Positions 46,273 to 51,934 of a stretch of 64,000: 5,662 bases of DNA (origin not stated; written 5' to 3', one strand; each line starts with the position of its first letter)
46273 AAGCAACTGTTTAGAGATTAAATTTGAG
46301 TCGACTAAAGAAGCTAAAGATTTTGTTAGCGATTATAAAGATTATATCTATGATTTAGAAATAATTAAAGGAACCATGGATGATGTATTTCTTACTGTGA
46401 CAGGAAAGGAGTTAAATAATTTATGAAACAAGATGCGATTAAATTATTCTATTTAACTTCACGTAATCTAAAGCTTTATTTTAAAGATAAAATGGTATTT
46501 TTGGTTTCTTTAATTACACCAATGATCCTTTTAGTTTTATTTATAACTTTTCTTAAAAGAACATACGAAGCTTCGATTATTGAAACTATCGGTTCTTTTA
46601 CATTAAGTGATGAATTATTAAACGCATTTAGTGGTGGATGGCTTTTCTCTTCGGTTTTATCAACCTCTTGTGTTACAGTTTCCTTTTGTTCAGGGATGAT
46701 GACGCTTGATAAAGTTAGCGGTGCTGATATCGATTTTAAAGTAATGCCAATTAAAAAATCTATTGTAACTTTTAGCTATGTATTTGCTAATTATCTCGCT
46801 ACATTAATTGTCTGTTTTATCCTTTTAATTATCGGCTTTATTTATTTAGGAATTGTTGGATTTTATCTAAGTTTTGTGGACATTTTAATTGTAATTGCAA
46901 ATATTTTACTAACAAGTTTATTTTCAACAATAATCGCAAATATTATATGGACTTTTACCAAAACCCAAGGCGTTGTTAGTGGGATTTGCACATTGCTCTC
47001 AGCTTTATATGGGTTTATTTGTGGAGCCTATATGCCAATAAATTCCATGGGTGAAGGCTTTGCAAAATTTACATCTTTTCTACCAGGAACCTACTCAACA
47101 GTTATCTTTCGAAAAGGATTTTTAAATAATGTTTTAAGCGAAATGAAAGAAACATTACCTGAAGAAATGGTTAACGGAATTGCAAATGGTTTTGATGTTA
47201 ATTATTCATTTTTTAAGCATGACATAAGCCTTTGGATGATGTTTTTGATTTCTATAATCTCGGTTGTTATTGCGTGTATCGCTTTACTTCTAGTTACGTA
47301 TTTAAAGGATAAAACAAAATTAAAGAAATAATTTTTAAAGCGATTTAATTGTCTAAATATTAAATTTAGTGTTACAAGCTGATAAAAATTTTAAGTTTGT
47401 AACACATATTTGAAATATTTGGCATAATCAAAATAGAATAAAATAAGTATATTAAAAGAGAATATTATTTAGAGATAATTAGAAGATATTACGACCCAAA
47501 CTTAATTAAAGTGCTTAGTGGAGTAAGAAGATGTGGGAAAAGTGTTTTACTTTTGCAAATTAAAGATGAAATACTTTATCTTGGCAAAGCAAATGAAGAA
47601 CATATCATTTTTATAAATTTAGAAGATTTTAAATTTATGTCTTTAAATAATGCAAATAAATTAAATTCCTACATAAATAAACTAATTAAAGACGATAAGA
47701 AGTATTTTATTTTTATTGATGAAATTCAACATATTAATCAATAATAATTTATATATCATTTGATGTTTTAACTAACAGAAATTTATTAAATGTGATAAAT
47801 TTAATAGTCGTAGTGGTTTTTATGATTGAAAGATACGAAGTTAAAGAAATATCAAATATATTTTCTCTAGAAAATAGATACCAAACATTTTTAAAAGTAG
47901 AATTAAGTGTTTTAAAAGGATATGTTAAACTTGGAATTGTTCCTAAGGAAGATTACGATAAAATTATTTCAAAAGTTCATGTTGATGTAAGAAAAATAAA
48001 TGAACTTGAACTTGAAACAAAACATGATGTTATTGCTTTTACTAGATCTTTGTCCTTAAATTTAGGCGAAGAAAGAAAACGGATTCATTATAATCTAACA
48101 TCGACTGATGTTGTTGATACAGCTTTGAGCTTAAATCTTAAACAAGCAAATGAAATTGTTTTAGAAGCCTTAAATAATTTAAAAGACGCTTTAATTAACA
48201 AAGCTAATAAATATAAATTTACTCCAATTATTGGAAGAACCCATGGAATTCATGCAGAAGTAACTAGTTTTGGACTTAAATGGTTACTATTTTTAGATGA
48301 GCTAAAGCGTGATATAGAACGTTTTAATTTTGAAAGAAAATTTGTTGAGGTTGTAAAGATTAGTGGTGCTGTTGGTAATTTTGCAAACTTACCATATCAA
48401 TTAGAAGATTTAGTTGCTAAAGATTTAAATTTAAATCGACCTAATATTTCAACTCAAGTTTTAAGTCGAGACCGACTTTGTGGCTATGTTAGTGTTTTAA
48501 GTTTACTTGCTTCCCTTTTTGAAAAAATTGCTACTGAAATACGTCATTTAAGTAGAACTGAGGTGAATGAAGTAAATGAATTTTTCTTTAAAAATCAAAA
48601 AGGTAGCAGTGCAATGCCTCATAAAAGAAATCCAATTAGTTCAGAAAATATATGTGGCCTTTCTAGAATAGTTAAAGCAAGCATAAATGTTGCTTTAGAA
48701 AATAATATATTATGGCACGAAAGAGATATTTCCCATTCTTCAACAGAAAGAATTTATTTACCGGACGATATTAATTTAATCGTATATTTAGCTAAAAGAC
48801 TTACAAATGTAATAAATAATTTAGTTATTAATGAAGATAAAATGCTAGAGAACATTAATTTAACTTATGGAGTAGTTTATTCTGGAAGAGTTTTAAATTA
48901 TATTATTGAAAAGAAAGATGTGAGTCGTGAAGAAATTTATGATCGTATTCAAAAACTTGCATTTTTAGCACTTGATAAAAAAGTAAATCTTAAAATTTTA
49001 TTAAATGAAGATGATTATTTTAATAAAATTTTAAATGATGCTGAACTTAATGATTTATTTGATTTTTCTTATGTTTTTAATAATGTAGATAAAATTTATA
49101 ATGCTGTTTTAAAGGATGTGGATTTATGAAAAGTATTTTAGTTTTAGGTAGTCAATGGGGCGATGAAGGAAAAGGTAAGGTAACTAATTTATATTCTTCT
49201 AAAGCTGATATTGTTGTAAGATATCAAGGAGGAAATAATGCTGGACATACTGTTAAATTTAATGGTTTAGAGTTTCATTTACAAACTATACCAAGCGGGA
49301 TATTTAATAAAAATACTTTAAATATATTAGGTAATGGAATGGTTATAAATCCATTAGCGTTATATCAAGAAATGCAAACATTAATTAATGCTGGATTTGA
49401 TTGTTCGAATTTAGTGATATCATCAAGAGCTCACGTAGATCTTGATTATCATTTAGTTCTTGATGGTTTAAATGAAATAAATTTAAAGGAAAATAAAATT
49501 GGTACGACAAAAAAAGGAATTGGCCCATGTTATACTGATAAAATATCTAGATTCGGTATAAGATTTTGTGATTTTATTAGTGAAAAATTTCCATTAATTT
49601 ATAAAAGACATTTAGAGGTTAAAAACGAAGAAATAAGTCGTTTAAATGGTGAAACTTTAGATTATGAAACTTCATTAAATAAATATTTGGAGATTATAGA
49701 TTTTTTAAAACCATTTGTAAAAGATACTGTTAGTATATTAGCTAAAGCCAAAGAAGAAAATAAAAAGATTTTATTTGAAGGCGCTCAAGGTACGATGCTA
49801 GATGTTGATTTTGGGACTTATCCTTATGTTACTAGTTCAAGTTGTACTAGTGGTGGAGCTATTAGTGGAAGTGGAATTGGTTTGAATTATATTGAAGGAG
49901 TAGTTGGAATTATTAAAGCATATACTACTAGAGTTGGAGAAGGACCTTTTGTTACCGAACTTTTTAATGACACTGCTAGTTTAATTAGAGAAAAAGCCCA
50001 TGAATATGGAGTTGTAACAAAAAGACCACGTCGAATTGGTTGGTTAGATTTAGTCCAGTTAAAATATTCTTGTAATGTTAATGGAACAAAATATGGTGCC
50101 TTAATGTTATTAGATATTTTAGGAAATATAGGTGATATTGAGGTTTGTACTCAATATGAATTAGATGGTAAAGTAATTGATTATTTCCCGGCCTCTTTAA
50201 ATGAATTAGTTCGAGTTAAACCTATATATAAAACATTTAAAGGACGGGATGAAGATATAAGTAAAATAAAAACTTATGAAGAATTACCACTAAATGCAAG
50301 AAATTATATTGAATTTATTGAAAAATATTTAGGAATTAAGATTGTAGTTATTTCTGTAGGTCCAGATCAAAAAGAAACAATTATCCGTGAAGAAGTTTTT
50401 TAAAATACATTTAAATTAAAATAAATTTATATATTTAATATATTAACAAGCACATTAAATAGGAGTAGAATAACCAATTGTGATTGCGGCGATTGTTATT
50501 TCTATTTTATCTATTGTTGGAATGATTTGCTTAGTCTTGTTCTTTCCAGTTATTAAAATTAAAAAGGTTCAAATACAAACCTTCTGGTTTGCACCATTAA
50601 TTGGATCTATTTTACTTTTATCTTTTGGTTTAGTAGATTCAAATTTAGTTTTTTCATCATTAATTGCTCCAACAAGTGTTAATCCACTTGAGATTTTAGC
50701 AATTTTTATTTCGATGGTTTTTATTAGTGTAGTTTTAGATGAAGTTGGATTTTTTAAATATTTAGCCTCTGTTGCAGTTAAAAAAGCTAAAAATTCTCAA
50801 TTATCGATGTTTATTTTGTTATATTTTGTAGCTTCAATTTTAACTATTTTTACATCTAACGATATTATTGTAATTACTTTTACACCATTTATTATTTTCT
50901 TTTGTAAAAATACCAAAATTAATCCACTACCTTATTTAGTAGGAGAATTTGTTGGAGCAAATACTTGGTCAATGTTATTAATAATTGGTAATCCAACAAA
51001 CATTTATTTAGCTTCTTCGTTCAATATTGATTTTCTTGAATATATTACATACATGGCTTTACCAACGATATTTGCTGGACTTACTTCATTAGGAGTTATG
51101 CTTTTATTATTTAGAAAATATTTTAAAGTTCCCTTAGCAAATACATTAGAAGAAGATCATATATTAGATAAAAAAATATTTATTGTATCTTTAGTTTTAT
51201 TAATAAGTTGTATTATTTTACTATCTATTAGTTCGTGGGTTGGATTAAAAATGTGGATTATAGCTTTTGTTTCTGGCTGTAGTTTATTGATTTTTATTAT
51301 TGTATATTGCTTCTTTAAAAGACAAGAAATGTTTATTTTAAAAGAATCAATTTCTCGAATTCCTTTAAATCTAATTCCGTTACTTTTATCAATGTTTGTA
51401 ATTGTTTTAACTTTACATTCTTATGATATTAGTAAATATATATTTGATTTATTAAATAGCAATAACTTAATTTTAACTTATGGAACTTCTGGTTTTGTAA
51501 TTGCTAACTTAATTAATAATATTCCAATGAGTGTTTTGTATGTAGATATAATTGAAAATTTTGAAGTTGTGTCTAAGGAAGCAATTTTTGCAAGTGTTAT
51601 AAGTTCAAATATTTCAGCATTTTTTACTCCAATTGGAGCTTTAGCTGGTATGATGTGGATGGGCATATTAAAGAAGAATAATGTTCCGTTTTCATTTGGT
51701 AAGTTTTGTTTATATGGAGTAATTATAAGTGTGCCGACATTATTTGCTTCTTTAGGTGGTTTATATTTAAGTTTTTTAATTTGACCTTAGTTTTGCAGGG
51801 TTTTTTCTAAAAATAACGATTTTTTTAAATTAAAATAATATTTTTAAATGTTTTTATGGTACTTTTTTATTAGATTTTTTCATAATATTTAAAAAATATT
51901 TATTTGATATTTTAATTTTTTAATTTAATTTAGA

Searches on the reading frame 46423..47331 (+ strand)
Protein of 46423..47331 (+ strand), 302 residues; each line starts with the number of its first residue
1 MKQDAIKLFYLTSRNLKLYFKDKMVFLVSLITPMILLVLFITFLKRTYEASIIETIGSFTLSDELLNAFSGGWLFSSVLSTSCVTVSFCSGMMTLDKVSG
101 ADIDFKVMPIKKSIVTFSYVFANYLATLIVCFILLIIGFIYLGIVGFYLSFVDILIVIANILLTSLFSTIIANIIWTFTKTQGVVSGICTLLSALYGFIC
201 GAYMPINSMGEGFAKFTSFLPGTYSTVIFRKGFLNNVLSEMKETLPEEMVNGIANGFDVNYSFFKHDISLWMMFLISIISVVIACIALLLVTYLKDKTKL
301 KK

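Call 52: search_protein_families(library=pfam, proteins=[window:46423-47331:+], max_evalue=0.001)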
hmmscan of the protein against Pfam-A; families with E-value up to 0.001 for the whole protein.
window:46423-47331:+ (302 aa): 2 families
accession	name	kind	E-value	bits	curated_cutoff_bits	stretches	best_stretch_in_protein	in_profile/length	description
PF01061.29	ABC2_membrane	-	1.3e-12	48.2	26.9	1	8-233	3-210/211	ABC-2 type transporter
PF12698.13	ABC2_membrane_3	-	8.4e-12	45.3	31.6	1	82-289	173-342/347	ABC-2 family transporter protein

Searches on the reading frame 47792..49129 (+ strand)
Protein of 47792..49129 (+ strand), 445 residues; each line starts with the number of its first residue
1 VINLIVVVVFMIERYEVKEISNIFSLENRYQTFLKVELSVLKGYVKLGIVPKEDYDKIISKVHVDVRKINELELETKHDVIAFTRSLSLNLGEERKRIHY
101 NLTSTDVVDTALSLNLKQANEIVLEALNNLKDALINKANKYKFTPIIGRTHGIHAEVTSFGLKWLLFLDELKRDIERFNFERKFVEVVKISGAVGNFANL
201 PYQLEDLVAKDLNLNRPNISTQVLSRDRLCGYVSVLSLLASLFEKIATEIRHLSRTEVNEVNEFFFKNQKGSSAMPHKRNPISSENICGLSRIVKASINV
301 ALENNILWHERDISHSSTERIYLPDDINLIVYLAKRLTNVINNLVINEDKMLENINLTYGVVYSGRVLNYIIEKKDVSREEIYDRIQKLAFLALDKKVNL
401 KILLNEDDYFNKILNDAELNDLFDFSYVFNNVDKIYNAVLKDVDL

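Call 52: search_protein_families(library=pfam, proteins=[window:47792-49129:+], max_evalue=0.001)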
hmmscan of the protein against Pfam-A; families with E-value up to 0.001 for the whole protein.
window:47792-49129:+ (445 aa): 2 families
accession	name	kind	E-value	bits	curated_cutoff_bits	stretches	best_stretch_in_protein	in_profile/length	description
PF00206.25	Lyase_1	-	1.2e-49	169.9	27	1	17-292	7-308/312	Lyase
PF10397.14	ADSL_C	-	4.9e-14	52.8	32.7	1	360-439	1-79/79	Adenylosuccinate lyase C-terminus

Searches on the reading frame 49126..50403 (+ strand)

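Call 52: search_protein_families(library=pfam, proteins=[window:49126-50403:+], max_evalue=0.001)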
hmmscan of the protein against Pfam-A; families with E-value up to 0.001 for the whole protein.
window:49126-50403:+ (425 aa): 1 family
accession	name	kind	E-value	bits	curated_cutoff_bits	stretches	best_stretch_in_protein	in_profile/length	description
PF00709.27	Adenylsucc_synt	-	7.7e-166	552.4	27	1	6-419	2-416/416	Adenylosuccinate synthetase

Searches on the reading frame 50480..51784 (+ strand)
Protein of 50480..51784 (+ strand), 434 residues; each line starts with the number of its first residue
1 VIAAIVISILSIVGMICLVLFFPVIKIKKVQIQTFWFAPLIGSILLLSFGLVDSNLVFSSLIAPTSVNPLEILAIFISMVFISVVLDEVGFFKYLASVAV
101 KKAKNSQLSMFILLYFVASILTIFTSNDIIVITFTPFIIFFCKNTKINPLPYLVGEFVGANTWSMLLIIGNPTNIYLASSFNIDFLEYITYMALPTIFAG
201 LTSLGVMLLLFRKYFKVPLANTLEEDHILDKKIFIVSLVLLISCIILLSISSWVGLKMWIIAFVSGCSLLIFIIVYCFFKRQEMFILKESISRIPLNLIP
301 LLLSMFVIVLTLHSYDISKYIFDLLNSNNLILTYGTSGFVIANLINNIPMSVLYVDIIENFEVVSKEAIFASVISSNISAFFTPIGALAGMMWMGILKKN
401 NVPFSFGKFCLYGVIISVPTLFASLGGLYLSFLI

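Call 52: search_protein_families(library=pfam, proteins=[window:50480-51784:+], max_evalue=0.001)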
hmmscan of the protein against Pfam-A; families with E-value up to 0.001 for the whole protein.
window:50480-51784:+ (434 aa): 2 families
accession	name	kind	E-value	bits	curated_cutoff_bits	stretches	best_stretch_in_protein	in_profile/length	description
PF03600.22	CitMHS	-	4.2e-32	112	31.9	1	38-361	14-317/336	Citrate transporter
PF02040.21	ArsB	-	1.6e-26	94.1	22.2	1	36-430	24-421/423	Arsenical pump membrane protein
